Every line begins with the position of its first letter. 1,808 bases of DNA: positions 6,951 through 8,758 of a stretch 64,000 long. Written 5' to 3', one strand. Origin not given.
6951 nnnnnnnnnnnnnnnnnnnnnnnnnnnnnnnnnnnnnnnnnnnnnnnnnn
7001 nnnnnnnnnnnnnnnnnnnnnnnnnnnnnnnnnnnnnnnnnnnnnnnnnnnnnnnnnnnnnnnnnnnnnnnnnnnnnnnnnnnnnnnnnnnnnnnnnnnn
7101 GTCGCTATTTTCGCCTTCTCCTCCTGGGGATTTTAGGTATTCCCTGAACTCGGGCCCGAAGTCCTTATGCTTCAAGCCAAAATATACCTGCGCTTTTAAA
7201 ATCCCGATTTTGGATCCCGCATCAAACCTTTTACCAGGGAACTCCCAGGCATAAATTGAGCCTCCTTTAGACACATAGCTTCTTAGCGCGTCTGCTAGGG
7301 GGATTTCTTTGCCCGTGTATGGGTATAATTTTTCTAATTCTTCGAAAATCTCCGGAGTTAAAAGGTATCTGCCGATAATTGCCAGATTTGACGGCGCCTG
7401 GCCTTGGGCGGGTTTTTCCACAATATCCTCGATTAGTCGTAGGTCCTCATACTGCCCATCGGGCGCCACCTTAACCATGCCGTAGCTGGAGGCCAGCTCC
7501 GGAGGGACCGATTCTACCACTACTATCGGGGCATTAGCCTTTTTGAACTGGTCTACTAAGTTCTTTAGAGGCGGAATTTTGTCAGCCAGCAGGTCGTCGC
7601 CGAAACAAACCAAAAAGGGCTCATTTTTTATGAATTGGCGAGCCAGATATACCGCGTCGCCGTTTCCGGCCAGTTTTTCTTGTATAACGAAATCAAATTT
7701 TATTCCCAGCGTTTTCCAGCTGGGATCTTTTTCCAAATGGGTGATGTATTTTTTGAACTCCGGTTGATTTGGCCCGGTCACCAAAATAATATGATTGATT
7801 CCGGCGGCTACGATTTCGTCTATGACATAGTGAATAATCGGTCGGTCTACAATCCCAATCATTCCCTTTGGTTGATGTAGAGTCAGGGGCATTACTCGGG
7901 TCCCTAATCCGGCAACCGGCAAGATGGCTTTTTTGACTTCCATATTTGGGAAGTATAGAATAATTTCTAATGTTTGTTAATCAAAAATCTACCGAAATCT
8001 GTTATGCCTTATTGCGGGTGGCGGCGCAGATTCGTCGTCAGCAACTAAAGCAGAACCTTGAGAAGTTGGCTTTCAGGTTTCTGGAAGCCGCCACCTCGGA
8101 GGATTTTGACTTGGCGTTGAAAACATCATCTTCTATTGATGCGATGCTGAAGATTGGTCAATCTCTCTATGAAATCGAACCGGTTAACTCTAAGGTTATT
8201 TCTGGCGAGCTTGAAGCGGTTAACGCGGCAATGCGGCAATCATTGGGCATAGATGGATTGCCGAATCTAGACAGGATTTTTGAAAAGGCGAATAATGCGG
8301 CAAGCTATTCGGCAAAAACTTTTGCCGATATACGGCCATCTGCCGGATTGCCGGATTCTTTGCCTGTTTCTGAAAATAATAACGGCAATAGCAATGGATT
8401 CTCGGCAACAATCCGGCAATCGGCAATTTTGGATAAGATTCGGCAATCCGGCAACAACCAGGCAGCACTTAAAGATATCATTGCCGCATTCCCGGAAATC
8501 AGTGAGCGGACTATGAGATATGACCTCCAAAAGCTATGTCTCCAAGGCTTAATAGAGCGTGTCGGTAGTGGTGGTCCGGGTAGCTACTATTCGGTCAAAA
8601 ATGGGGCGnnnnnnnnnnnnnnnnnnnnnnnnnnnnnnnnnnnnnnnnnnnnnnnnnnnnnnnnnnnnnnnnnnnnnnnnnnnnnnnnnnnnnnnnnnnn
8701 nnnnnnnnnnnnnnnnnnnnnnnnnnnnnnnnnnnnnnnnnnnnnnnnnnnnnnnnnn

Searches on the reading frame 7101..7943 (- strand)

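Call 9: search_protein_families(library=pfam, proteins=[window:7101-7943:-], max_evalue=0.001)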
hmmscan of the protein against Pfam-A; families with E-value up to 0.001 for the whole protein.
window:7101-7943:- (281 aa): 2 families
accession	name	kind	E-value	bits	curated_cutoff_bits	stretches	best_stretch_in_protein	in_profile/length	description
PF00483.29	NTP_transferase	-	2.4e-32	112.9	21.2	1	6-251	2-238/245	Nucleotidyl transferase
PF12804.13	NTP_transf_3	-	0.0001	23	27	1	10-144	5-122/160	MobA-like NTP transferase domain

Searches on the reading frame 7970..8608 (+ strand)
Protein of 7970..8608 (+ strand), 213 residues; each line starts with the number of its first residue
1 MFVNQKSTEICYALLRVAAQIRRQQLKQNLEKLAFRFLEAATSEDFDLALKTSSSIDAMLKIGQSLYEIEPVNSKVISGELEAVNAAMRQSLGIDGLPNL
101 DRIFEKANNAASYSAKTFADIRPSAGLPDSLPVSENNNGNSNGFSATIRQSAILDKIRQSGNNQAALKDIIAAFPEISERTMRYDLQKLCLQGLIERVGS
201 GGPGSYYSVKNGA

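Call 9: search_protein_families(library=pfam, proteins=[window:7970-8608:+], max_evalue=0.001)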
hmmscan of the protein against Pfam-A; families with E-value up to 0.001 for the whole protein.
window:7970-8608:+ (213 aa): 1 family
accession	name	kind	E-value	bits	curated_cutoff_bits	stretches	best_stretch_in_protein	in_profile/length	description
PF08220.18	HTH_DeoR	-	5.2e-05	23.3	21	1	149-198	1-47/57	DeoR-like helix-turn-helix domain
